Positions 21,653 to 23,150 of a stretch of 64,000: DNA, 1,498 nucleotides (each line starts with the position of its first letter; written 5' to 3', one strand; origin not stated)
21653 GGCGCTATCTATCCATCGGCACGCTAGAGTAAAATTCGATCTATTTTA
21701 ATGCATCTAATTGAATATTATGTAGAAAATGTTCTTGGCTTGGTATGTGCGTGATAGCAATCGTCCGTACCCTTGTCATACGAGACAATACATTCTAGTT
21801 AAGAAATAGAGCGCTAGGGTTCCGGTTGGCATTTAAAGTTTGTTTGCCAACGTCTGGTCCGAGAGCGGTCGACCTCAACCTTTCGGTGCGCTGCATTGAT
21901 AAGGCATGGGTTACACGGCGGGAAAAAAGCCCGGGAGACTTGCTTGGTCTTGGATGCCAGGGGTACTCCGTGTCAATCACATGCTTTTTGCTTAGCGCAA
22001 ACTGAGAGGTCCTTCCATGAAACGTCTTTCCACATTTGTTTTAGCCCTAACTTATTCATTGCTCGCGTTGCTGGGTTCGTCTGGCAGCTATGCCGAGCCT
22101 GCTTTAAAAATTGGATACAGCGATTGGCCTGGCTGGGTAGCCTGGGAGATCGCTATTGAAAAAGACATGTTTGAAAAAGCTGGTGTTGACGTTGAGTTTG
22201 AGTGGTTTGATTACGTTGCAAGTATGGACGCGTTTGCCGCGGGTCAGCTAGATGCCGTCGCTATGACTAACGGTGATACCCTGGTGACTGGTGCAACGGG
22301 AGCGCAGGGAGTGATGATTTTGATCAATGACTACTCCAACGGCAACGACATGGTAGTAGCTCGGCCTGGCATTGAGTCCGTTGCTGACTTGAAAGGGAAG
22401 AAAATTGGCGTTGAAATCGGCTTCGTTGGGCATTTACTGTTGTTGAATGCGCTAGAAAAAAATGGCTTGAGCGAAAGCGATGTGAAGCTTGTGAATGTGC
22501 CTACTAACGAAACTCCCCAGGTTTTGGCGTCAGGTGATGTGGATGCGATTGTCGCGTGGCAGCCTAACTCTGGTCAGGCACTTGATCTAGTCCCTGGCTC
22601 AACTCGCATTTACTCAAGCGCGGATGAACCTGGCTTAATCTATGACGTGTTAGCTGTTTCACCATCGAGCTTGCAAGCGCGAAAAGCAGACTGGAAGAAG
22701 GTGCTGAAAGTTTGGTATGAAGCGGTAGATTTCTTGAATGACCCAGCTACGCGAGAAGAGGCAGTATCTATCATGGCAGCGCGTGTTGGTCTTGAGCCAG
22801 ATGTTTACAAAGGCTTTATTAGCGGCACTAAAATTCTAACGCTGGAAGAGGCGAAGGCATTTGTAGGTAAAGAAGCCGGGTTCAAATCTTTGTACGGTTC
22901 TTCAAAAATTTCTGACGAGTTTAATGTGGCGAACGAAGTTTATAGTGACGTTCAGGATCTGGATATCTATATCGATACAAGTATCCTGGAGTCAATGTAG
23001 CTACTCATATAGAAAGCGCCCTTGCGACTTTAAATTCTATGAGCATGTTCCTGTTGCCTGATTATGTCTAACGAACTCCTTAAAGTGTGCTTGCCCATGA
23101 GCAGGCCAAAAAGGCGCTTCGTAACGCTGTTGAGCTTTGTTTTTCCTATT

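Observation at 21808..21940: Guanidine-I (ykkC) riboswitch in the 570-nt leader of the carboxylase operon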

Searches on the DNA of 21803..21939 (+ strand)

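Call 18: build_rna_model(alignment_id=A1)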
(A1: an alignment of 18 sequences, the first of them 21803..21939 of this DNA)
Model R1 built from alignment A1 (18 sequences, 160 columns); structure: RNAalifold consensus.
model positions 106; base pairs 27; branch points 2; effective number of sequences 1.21; information 0.591 bits per position. Calibrated on 0.2 Mb of random sequence (short: E-values are rough).
structure used (alignment columns):
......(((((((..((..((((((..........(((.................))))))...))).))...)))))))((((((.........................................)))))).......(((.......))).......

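Call 19: search_with_rna_model(model_id=R1, sources=[window, L001, L002, L003, L004, L005, L006, L007, L008, L009, L010, L011, L012, L013, L014, L015, L016, L017, L018, L019, L020, L021, L022, L023, L024, L025, L026, L027, L028, L029, L030, L031, L032, L033, L034, L035, L036, L037, L038, L039, L040, L041, L042, L043, L044, L045, L046, L047, L048, L049, L050, L051, L052, L053, L054, L055, L056, L057, L058, L059, L060, L061, L062, L063, L064, L065, L066, L067, L068, L069, L070, L071, L072, L073, L074, L075, L076, L077, L078, L079, L080], max_evalue=0.001)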
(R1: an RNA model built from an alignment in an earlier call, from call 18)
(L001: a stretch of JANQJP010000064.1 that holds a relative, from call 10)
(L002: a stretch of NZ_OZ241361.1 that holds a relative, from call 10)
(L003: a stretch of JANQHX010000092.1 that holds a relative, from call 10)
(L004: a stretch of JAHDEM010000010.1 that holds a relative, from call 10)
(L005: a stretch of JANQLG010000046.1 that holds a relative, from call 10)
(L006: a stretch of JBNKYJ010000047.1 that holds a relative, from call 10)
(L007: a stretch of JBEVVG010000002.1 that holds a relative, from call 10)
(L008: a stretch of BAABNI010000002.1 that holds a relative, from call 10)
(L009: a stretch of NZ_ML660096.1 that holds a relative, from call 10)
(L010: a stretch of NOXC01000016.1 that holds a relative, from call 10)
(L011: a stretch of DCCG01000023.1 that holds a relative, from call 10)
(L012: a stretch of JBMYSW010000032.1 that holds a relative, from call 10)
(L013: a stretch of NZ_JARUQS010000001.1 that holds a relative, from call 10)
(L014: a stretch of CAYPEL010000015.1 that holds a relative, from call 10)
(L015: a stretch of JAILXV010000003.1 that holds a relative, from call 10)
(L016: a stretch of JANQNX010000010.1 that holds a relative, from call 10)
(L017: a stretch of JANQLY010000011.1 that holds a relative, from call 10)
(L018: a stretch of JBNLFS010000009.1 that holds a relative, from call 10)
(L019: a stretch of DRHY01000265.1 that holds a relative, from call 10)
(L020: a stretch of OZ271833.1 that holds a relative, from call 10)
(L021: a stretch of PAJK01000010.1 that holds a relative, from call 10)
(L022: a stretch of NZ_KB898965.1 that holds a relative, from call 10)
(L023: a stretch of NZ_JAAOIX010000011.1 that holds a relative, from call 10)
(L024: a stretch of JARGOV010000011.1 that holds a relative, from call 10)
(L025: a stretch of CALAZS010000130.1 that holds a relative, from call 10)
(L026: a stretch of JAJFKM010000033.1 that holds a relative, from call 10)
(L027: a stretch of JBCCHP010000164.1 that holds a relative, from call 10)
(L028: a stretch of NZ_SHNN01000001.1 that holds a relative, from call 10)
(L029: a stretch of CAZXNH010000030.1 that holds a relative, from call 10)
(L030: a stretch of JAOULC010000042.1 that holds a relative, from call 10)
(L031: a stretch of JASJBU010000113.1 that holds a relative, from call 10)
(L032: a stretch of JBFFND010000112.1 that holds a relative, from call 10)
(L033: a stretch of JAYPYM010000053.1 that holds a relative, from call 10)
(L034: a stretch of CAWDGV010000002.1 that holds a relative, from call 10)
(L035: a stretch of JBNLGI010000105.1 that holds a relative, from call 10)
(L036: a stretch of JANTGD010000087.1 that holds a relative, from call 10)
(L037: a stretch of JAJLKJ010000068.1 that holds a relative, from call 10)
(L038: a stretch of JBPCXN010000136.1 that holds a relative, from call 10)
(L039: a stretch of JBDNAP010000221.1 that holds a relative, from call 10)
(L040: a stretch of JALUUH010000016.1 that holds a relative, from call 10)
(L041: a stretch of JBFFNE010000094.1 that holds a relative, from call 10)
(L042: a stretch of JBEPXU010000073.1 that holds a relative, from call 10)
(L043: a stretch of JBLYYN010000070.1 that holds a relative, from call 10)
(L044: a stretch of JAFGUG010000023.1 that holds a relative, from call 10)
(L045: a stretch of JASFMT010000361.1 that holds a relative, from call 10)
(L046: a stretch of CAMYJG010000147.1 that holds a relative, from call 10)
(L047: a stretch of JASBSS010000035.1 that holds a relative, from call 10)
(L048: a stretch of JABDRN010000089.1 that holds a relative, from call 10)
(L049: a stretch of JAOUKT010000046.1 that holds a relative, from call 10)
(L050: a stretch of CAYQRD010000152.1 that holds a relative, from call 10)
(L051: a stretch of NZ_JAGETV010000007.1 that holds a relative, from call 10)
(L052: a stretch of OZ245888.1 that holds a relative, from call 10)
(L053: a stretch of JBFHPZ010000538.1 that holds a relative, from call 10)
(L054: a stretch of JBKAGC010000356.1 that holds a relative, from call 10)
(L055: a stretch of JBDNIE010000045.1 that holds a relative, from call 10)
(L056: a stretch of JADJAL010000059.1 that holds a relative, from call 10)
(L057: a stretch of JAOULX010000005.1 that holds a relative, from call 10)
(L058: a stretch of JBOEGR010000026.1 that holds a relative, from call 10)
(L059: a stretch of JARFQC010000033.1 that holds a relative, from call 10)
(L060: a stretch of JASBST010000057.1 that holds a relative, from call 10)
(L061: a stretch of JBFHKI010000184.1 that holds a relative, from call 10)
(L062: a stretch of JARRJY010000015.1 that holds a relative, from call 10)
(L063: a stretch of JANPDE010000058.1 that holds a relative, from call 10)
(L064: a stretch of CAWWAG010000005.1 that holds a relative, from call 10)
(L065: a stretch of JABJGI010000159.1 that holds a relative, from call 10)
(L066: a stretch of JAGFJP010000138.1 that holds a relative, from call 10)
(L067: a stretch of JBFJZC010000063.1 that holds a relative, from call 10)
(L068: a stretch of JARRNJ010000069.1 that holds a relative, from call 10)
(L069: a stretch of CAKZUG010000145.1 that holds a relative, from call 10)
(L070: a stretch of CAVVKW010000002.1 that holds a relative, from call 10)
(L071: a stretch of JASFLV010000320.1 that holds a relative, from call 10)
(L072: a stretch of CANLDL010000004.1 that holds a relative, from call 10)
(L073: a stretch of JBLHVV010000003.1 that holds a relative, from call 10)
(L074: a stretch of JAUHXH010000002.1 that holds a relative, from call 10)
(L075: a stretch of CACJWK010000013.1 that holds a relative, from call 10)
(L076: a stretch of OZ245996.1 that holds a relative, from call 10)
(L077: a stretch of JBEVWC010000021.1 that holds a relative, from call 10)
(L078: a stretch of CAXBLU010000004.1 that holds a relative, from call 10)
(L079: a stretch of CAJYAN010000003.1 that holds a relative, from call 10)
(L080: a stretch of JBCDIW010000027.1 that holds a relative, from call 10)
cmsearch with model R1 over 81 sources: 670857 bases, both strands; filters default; matches with E-value up to 0.001: 24.
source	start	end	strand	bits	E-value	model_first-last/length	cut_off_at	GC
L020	3832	3933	+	112.1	1.2e-22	1-106/106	no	0.48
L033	194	298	+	111.4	1.7e-22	1-106/106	no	0.51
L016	3802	3906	+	111.4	1.7e-22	1-106/106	no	0.55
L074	3844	3946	+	105.9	3e-21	1-106/106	no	0.59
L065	3744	3845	+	105.6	3.4e-21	1-106/106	no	0.54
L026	3749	3850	+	104.9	5e-21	1-106/106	no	0.53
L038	3829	3939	+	104.1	7.3e-21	1-106/106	no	0.52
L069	3758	3878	+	103.7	8.9e-21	1-106/106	no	0.49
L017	3817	3942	+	103.1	1.2e-20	1-106/106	no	0.55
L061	3470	3579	+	101.9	2.4e-20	1-106/106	no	0.55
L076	3711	3837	+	101.1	3.4e-20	1-106/106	no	0.51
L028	3758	3859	+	100.9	4e-20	1-106/106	no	0.54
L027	111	217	+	100.8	4.1e-20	1-106/106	no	0.51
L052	3812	3907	+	100.2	5.5e-20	1-106/106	no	0.54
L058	3784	3905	+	97.7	2.1e-19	1-106/106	no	0.54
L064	3796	3913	+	94.5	1e-18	1-106/106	no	0.54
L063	3827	3944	+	94.3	1.2e-18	1-106/106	no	0.58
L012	3126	3278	-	93.5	1.8e-18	1-106/106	no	0.51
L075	6942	7066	+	90.1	1.1e-17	1-106/106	no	0.58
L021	1883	1991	-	85.7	1e-16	1-106/106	no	0.59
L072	3718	3866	+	85.4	1.2e-16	1-106/106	no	0.48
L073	3828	3944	+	84.5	1.8e-16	1-106/106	no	0.44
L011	3395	3503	-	83.9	2.6e-16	1-106/106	no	0.61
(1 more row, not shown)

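Call 20: search_with_rna_model(model_id=R1, sources=[L081, L082, L083, L084, L085, L086, L087, L088, L089, L090, L091, L092, L093, L094, L095, L096, L097, L098, L099, L100, L101, L102, L103, L104, L105, L106, L107, L108, L109, L110, L111, L112, L113, L114, L115, L116, L117, L118, L119, L120, L121, L122, L123, L124, L125, L126, L127, L128, L129, L130, L131, L132, L133, L134, L135, L136, L137, L138, L139, L140, L141, L142, L143, L144, L145, L146, L147, L148, L149, L150, L151, L152, L153, L154, L155, L156, L157, L158, L159, L160], max_evalue=0.001)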
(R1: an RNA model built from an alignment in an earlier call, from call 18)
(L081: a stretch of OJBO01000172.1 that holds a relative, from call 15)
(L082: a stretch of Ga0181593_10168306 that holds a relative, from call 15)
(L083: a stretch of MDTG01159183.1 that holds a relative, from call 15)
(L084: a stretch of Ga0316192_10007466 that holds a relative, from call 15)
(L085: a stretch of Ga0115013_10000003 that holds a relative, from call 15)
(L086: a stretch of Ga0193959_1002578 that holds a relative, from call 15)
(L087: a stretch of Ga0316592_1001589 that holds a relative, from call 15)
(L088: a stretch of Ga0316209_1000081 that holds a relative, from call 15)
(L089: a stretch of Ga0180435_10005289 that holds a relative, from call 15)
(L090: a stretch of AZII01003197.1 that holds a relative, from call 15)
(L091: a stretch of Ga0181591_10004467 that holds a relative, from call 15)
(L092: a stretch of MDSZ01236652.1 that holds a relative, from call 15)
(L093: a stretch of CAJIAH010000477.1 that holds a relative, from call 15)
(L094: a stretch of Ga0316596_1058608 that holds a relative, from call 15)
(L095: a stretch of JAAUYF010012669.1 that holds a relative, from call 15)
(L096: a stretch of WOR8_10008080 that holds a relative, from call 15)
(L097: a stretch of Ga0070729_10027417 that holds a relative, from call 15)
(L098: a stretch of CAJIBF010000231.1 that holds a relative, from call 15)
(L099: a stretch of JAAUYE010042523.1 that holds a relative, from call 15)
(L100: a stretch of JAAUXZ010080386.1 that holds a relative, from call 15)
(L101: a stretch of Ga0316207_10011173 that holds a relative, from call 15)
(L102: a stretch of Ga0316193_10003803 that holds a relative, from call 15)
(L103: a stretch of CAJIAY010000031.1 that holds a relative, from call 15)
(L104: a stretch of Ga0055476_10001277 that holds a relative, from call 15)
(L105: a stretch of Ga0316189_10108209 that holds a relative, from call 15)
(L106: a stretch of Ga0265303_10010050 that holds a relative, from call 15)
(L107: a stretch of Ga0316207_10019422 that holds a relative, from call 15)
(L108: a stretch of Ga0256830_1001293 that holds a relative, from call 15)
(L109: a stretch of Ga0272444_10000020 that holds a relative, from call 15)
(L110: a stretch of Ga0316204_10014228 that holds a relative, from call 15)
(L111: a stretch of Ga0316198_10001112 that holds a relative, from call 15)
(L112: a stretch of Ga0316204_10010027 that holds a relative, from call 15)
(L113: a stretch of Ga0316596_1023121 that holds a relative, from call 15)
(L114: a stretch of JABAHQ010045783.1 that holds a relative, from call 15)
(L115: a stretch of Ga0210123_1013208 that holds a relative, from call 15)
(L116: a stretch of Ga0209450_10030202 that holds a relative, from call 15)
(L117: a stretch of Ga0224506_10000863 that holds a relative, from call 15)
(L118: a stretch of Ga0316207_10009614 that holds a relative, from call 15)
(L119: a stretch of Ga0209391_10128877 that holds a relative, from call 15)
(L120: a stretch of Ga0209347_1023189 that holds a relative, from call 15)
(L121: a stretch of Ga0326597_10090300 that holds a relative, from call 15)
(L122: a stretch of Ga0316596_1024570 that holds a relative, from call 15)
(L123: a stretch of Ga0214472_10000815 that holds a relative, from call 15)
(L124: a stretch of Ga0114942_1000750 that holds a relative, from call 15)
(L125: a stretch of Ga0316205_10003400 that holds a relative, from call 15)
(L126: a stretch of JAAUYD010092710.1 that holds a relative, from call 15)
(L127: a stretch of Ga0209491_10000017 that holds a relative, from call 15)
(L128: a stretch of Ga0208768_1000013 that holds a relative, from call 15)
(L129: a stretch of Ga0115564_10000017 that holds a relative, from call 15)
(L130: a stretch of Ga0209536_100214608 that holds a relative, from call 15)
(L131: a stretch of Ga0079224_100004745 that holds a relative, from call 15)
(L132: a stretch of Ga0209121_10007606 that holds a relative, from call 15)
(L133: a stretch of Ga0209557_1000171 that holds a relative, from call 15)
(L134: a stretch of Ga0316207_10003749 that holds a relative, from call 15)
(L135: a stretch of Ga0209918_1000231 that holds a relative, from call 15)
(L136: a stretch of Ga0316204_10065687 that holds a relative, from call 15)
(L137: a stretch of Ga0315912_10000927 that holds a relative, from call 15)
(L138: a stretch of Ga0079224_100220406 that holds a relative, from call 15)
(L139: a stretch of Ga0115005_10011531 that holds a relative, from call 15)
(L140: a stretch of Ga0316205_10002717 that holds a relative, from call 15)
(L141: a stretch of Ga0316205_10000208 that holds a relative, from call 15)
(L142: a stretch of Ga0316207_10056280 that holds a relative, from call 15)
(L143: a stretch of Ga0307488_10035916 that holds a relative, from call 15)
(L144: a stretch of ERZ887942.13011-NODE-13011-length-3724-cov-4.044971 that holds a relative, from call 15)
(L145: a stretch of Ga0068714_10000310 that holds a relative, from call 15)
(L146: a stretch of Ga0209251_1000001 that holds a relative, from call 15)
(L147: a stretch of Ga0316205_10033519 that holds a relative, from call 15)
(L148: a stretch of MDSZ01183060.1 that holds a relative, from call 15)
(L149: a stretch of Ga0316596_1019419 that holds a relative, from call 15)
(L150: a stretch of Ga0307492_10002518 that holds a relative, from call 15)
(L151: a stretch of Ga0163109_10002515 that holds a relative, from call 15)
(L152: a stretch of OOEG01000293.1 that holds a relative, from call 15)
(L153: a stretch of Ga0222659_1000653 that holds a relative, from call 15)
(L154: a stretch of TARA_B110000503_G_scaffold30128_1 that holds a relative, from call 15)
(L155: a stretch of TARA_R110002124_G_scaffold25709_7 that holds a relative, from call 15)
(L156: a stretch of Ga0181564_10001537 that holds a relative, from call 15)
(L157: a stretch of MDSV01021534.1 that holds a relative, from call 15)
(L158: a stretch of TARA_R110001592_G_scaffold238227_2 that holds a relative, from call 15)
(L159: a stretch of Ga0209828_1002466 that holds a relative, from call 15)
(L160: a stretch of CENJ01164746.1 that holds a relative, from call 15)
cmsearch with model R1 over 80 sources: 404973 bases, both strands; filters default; matches with E-value up to 0.001: 27.
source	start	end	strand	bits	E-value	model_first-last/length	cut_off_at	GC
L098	2817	2921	+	109.9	2.2e-22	1-106/106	no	0.51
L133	2744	2845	+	105.6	2.1e-21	1-106/106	no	0.54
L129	2816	2922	+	105.2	2.5e-21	1-106/106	no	0.54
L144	2201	2312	+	104.3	4.1e-21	1-106/106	no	0.49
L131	2760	2862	+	104.1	4.4e-21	1-106/106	no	0.61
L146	2751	2862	+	103.2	7.2e-21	1-106/106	no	0.52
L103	2814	2924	+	101.9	1.4e-20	1-106/106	no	0.6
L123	2813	2920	+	101.2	2e-20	1-106/106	no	0.48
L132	2821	2942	+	101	2.3e-20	1-106/106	no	0.55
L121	7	114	+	100.7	2.6e-20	1-106/106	no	0.49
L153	2827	2944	+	99.7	4.3e-20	1-106/106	no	0.51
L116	1000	1116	+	97.6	1.3e-19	1-106/106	no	0.54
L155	2413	2529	+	96.6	2.2e-19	1-106/106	no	0.57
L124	2165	2285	+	91.9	2.4e-18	1-106/106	no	0.59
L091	2413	2530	-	89.7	7.9e-18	1-106/106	no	0.59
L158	2827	2942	+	88.3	1.6e-17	1-106/106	no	0.47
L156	6051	6185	+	87.5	2.4e-17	1-106/106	no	0.53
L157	6051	6185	+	86.7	3.7e-17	1-106/106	no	0.53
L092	2334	2442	-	85.7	6.1e-17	1-106/106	no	0.59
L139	1699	1815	+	84.5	1.1e-16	1-106/106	no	0.44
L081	2367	2498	-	84.2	1.3e-16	1-106/106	no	0.52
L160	5684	5818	+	84.2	1.3e-16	1-106/106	no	0.53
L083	2395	2503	-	83.9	1.6e-16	1-106/106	no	0.61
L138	1074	1236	-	81.3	5.9e-16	1-106/106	no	0.5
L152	909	1059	+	78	3.4e-15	1-106/106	no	0.41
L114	873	1032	+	45.9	5.4e-08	1-106/106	no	0.54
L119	1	47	+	38.8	2.2e-06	62-106/106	5'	0.6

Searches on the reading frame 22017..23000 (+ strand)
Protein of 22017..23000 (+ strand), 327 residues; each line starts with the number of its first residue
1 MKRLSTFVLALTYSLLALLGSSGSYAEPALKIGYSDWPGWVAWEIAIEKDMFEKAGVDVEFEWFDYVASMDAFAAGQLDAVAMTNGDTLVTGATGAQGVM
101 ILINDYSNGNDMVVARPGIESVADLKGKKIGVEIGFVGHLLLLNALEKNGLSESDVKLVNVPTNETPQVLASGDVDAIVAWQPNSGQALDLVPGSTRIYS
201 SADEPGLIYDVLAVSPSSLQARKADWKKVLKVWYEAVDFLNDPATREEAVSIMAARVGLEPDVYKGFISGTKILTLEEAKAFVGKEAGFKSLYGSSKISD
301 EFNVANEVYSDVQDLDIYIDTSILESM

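Call 5: search_protein_families(library=pfam, proteins=[window:22017-23000:+])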
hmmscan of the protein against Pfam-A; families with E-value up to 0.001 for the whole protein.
window:22017-23000:+ (327 aa): 4 families
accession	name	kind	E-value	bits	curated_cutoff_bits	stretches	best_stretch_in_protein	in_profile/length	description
PF13379.11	NMT1_2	-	6.5e-22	79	24.7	1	28-253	6-251/252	NMT1-like family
PF09084.16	NMT1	-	1.7e-17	64.5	20.5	1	45-240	9-209/216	NMT1/THI5 like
PF04069.17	OpuAC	-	8.3e-09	35.9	21.2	1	30-184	3-180/257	Substrate binding domain of ABC-type glycine betaine transport system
PF12974.12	Phosphonate-bd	-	4.9e-07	29.8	27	1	50-179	22-161/242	ABC transporter, phosphonate, periplasmic substrate-binding protein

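Call 6: search_protein_families(library=ncbifam, proteins=[window:22017-23000:+])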
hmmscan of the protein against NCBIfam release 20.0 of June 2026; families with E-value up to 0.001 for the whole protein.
window:22017-23000:+ (327 aa): 8 families
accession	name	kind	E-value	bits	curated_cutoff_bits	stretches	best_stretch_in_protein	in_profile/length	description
TIGR01728.1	SsuA_fam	subfamily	7.3e-45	153.4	163.5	1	30-279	1-253/290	aliphatic sulfonate ABC transporter substrate-binding protein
TIGR03427.1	ABC_peri_uca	equivalog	2.3e-44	151.9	333.9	1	30-284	4-264/328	putative urea ABC transporter substrate-binding protein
NF008588.0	PRK11553.1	subfamily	1.3e-18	67.1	299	1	7-266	7-264/319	aliphatic sulfonate ABC transporter substrate-binding protein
TIGR01729.1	taurine_ABC_bnd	equivalog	3.3e-12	46.5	304.25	1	52-187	21-160/300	taurine ABC transporter substrate-binding protein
TIGR02122.1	TRAP_TAXI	subfamily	3.5e-09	35.9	84.35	1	73-179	85-195/320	TAXI family TRAP transporter solute-binding subunit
NF008553.0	PRK11480.1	equivalog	2.1e-07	30.4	490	1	51-184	44-179/320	taurine ABC transporter substrate-binding protein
NF040735.1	SBP_SaoX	equivalog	8.1e-06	25.2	300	1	30-184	5-159/330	ABC transporter substrate-binding subunit SaoX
TIGR01098.1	3A0109s03R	subfamily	0.00022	20.8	112.05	1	46-132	52-145/253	phosphate/phosphite/phosphonate ABC transporter substrate-binding protein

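Call 10: find_related_loci(query=window:22017-23000:+, collection=genome_contigs, flank=4000)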
Query window:22017-23000:+ (327 aa) in genome_contigs; peptide patterns used: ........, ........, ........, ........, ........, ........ (x = any residue, [..] = any of these).
600 stretches matched a pattern (row limit reached: there are more); 299 encode a relative of the query (tblastn E <= 1e-3); the best 80 are kept; 80 distinct loci.
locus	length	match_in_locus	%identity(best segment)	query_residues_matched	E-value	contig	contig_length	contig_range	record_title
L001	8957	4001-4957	81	5-324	3e-172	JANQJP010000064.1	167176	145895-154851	MAG: Cellvibrionaceae bacterium isolate PL25a_bin.119 k99_87467, whole genome shotgun sequence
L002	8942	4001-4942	80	14-327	2e-167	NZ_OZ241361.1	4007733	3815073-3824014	MAG: Bacterioplanoides sp. isolate a8483998-2d78-4028-8a03-01e39642ae96 chromosome 1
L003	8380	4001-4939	80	15-327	4e-166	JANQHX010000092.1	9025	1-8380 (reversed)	MAG: Gynuella sp. isolate PL24a_bin.28 k99_6388639, whole genome shotgun sequence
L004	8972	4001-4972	77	2-327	2e-165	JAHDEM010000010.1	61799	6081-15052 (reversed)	MAG: Candidatus Endobugula sp. isolate MAG-181 RZ_1316, whole genome shotgun sequence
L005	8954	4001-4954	80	3-324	2e-163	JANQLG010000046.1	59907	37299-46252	MAG: Spongiibacteraceae bacterium isolate PL25a_bin.51 k99_4991716, whole genome shotgun sequence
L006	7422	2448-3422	76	1-327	4e-163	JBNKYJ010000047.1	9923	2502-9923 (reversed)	MAG: Sedimenticolaceae bacterium isolate D1D2.bin.26.orig k141_1945864, whole genome shotgun sequence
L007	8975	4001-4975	76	1-327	6e-163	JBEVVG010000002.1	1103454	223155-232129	MAG: Candidatus Thiodiazotropha sp. isolate AUST1 L219 c_000000000002, whole genome shotgun sequence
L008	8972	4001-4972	75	1-327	7e-162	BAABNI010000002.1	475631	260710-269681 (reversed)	MAG: Candidatus Pelagadaptatus aseana SJ0813 DNA, sequence02, whole genome shotgun sequence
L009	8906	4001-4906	78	26-327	3e-160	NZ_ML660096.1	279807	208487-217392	Exilibacterium tricleocarpae strain R142 Scaffold10, whole genome shotgun sequence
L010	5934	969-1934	75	3-327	9e-161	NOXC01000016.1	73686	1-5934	Cellvibrionaceae bacterium AOL6 contig00016, whole genome shotgun sequence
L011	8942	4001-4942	76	14-327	6e-160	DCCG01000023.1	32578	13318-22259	MAG TPA_asm: Thalassolituus sp. UBA1087 UBA1087_contig_2456, whole genome shotgun sequence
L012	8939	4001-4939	77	14-326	3e-159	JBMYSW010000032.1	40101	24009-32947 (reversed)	MAG: Pontibacterium sp. isolate ME_XS_2211_2_bin_82 ME_XS_2211_2_bin_82_31, whole genome shotgun sequence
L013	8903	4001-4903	78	26-327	8e-158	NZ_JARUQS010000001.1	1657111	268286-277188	Thiomicrorhabdus sp. zzn3 Scaffold1, whole genome shotgun sequence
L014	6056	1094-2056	73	2-327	9e-158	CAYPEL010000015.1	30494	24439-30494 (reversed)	MAG TPA_asm: uncultured Gammaproteobacteria bacterium isolate binchicken_co24_140 genome assembly, contig: NODE_411_leng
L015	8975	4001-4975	72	3-327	5e-157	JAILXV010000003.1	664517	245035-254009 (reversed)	MAG: Agarilytica sp. isolate PHBVgamm3 PHBVgamm3_contig_3, whole genome shotgun sequence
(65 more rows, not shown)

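Call 13: find_encoding_contigs(protein=window:22017-23000:+, flank=1500, max_places=6)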
Protein window:22017-23000:+ (327 aa): no gene with exactly this product is on record in the collection.

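Call 15: find_related_loci(query=window:22017-23000:+, collection=metagenome_contigs, flank=3000)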
Query window:22017-23000:+ (327 aa) in metagenome_contigs; peptide patterns used: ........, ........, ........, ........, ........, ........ (x = any residue, [..] = any of these).
600 stretches matched a pattern (row limit reached: there are more); 293 encode a relative of the query (tblastn E <= 1e-3); the best 80 are kept; 80 distinct loci.
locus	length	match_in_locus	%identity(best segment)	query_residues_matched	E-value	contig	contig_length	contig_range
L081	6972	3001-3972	77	2-327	2e-164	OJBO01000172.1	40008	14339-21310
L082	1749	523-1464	79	14-327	2e-177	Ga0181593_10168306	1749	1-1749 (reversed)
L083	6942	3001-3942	76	14-327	4e-160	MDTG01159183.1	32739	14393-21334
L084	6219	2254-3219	75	1-327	4e-160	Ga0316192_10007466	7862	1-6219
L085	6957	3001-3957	74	1-326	4e-159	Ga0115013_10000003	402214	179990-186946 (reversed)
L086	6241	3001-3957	74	1-326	3e-159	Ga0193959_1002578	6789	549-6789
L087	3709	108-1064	74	2-325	2e-164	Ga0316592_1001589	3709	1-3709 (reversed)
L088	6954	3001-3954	75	1-323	3e-157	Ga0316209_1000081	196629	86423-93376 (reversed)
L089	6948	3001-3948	74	2-324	1e-156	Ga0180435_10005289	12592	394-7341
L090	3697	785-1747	75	1-323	4e-162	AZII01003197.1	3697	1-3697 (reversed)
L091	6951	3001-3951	74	10-327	2e-156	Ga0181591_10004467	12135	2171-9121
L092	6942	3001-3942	75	14-327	1e-155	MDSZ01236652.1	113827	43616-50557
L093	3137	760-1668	77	24-327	1e-162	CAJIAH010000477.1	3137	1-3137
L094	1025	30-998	73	5-327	7e-172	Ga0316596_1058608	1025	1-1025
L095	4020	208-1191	72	2-327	1e-159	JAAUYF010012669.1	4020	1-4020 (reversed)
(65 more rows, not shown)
